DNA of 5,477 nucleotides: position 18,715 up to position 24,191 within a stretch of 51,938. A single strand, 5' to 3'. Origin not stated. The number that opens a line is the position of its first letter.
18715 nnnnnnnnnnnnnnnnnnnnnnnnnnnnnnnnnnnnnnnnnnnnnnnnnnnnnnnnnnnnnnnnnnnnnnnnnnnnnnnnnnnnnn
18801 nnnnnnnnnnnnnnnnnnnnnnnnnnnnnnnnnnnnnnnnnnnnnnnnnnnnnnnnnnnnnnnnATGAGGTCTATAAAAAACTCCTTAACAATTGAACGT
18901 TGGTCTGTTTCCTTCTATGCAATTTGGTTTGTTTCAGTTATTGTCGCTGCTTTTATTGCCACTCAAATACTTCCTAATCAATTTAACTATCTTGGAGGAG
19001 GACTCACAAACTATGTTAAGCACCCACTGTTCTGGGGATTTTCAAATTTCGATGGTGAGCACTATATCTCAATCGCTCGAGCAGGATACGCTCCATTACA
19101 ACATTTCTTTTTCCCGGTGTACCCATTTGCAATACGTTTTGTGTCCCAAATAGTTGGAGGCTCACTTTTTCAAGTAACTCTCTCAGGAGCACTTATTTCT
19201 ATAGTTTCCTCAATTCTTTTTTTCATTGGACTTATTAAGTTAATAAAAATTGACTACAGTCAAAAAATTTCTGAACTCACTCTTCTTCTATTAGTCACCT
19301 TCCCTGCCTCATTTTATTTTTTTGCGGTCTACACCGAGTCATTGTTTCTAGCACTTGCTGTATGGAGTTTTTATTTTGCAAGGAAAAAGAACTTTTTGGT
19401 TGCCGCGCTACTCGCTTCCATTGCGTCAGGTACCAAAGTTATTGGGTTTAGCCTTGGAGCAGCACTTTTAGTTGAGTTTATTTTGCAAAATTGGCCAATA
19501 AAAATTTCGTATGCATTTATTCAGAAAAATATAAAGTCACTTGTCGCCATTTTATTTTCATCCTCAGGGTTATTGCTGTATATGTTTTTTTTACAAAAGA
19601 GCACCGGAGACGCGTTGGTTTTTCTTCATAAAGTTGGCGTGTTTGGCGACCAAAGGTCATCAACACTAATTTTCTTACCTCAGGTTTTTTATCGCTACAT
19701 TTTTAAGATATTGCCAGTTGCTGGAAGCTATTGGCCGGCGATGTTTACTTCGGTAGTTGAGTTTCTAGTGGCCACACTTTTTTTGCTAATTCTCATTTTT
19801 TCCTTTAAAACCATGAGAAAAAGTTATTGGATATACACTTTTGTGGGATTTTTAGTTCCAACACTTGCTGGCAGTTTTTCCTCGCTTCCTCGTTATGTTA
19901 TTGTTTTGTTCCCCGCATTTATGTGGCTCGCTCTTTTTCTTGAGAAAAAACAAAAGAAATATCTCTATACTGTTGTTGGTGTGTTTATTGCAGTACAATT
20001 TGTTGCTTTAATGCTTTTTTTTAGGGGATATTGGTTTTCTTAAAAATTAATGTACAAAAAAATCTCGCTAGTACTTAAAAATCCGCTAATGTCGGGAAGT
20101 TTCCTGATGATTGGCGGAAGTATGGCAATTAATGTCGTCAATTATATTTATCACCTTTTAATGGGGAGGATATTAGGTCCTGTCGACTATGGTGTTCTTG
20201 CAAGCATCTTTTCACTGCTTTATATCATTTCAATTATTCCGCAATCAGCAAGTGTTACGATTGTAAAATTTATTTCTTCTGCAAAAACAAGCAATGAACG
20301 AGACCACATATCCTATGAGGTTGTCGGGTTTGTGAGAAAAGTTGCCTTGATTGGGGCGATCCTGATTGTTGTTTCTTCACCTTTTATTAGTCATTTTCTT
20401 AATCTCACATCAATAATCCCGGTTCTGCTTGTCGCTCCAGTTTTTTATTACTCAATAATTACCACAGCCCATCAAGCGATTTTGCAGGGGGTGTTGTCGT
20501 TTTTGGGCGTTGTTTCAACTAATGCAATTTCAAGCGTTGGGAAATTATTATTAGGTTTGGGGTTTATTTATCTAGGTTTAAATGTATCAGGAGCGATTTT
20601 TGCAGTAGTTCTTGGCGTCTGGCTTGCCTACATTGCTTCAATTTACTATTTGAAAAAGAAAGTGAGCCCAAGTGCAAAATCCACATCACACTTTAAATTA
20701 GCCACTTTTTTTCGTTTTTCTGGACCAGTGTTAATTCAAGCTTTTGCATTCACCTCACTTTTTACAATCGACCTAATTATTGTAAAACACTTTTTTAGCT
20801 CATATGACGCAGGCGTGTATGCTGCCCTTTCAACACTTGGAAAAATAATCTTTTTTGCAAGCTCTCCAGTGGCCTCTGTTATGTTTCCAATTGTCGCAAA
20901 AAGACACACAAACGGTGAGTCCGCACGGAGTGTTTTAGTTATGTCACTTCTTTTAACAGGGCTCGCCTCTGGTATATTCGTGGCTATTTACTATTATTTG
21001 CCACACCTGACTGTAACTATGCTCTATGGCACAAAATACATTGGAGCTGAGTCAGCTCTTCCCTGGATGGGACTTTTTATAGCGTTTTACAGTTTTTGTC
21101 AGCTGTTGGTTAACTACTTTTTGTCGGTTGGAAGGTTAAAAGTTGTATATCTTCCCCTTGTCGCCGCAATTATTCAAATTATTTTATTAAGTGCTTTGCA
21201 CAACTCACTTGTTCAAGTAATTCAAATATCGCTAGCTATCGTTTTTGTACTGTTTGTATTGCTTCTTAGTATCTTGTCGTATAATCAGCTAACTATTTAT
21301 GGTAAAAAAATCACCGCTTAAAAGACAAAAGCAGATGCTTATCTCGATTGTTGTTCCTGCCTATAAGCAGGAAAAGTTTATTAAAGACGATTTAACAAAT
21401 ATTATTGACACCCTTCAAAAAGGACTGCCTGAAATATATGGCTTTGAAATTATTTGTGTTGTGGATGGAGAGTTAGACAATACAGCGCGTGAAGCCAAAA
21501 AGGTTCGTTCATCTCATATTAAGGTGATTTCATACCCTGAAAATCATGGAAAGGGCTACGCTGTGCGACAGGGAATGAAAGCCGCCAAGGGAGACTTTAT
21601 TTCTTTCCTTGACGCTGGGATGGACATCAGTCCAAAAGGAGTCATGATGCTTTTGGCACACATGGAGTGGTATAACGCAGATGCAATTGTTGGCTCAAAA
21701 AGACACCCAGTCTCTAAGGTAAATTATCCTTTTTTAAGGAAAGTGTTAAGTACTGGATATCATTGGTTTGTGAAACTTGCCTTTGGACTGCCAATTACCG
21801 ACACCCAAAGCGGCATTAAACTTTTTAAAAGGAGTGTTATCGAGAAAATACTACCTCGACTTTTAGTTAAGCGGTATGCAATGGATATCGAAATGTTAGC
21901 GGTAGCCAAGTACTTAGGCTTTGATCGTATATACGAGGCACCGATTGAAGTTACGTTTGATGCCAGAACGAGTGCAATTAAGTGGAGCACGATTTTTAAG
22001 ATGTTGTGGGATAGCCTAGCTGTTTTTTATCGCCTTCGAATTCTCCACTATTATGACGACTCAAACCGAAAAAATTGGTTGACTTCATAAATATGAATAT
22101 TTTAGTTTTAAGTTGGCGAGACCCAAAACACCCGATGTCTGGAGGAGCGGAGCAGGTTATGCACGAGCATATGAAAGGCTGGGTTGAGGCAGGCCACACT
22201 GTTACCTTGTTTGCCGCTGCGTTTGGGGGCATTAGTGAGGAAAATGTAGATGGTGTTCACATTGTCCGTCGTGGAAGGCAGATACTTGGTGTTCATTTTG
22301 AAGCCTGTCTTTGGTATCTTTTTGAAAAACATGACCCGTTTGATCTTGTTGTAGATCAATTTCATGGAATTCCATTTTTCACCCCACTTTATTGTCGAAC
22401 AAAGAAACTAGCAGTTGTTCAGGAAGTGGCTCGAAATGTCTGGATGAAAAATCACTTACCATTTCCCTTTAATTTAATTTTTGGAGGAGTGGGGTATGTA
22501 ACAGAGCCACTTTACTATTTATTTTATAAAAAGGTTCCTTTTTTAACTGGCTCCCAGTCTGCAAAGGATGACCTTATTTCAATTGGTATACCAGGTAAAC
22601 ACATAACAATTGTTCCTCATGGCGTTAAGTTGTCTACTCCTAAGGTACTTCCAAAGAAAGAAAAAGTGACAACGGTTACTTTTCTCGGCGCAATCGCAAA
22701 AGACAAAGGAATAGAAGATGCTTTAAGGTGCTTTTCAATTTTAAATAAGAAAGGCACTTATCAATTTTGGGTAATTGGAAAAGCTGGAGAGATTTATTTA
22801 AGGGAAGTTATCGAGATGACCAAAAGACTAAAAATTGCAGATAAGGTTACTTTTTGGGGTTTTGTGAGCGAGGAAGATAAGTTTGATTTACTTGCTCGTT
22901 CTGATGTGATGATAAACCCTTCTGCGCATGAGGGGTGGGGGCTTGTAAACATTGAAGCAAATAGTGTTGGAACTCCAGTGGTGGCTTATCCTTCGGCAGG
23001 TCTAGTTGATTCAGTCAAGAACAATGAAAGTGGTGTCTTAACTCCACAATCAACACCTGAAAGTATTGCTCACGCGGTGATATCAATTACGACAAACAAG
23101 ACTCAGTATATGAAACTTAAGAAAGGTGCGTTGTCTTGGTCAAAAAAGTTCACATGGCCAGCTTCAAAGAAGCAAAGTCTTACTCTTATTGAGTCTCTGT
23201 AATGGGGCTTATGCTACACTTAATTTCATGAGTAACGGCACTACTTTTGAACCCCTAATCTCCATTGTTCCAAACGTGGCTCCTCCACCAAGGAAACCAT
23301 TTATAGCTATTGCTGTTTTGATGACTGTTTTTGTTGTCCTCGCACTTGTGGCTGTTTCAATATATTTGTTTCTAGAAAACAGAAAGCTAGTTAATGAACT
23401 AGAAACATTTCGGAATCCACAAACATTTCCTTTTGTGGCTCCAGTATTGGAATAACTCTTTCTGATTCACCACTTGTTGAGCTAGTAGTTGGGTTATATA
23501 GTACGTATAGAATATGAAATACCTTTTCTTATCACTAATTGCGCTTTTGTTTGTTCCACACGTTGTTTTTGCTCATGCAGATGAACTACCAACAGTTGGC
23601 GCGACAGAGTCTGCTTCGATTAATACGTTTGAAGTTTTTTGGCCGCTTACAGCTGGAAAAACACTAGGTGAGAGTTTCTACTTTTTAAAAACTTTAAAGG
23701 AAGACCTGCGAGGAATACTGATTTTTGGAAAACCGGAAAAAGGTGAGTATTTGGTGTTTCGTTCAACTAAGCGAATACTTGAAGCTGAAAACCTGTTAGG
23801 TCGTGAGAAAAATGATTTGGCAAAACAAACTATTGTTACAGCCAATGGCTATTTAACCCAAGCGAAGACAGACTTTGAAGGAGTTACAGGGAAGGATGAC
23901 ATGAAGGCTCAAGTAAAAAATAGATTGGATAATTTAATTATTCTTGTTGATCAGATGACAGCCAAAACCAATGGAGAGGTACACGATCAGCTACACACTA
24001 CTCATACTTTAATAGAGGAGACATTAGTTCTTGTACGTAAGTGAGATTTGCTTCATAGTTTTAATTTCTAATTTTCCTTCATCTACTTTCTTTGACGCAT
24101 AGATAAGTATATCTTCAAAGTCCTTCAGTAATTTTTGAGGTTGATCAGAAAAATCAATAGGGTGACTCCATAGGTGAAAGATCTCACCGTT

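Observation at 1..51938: A >50-kb glycan-assembly super-locus built mainly from GT-C (lipid-sugar dependent) membrane transferases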

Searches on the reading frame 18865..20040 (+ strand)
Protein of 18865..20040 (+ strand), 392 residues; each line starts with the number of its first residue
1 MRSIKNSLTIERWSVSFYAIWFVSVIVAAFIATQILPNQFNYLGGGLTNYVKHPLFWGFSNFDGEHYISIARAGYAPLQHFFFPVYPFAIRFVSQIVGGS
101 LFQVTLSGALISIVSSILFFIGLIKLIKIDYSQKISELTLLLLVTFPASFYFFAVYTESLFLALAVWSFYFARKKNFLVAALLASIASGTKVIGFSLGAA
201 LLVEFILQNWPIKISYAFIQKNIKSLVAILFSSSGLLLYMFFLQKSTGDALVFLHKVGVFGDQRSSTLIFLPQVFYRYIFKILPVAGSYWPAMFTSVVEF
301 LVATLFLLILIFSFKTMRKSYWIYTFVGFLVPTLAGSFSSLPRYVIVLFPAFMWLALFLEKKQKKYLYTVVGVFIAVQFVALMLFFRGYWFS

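Call 6: search_protein_families(library=pfam, proteins=[window:18865-20040:+], max_evalue=0.01)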
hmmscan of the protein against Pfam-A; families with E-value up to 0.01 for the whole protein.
window:18865-20040:+ (392 aa): 1 family
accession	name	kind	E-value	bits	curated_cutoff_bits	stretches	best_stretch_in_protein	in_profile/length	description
PF13231.12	PMT_2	-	0.00078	20.1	26.1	1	84-210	4-134/160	Dolichyl-phosphate-mannose-protein mannosyltransferase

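Call 13: search_protein_families(library=ncbifam, proteins=[window:18865-20040:+], max_evalue=0.01)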
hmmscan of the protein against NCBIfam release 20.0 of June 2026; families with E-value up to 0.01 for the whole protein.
window:18865-20040:+ (392 aa): 0 families

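Call 34: search_protein_families(library=pfam, alignment_id=A3, max_evalue=0.01)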
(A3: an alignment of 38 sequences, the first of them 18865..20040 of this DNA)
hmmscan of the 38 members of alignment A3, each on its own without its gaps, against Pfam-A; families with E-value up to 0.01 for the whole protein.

A. member 1, window:18865-20040:+ (392 aa): 1 family
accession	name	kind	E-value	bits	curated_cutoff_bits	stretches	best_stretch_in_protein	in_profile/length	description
PF13231.12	PMT_2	-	0.00078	20.1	26.1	1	84-210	4-134/160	Dolichyl-phosphate-mannose-protein mannosyltransferase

B. families by the number of members that match (of 38 scanned): 3 families
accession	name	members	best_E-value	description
PF04188.19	Mannosyl_trans2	16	3.2e-13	Mannosyltransferase (PIG-V)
PF13231.12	PMT_2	14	4.2e-07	Dolichyl-phosphate-mannose-protein mannosyltransferase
PF04922.18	DIE2_ALG10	3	0.00013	DIE2/ALG10 family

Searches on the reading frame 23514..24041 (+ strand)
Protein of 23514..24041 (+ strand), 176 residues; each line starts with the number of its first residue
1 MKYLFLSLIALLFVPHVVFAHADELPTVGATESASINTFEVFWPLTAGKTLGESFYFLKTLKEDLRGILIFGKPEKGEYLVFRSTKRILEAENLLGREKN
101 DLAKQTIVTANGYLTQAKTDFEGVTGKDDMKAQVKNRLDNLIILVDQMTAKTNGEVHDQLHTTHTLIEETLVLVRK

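Call 6: search_protein_families(library=pfam, proteins=[window:23514-24041:+], max_evalue=0.01)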
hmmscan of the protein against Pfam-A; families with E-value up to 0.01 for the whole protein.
window:23514-24041:+ (176 aa): 1 family
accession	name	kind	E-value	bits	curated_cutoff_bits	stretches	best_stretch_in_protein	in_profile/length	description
PF18915.5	DUF5667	-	5.1e-09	36.9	27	1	52-134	5-82/99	Domain of unknown function (DUF5667)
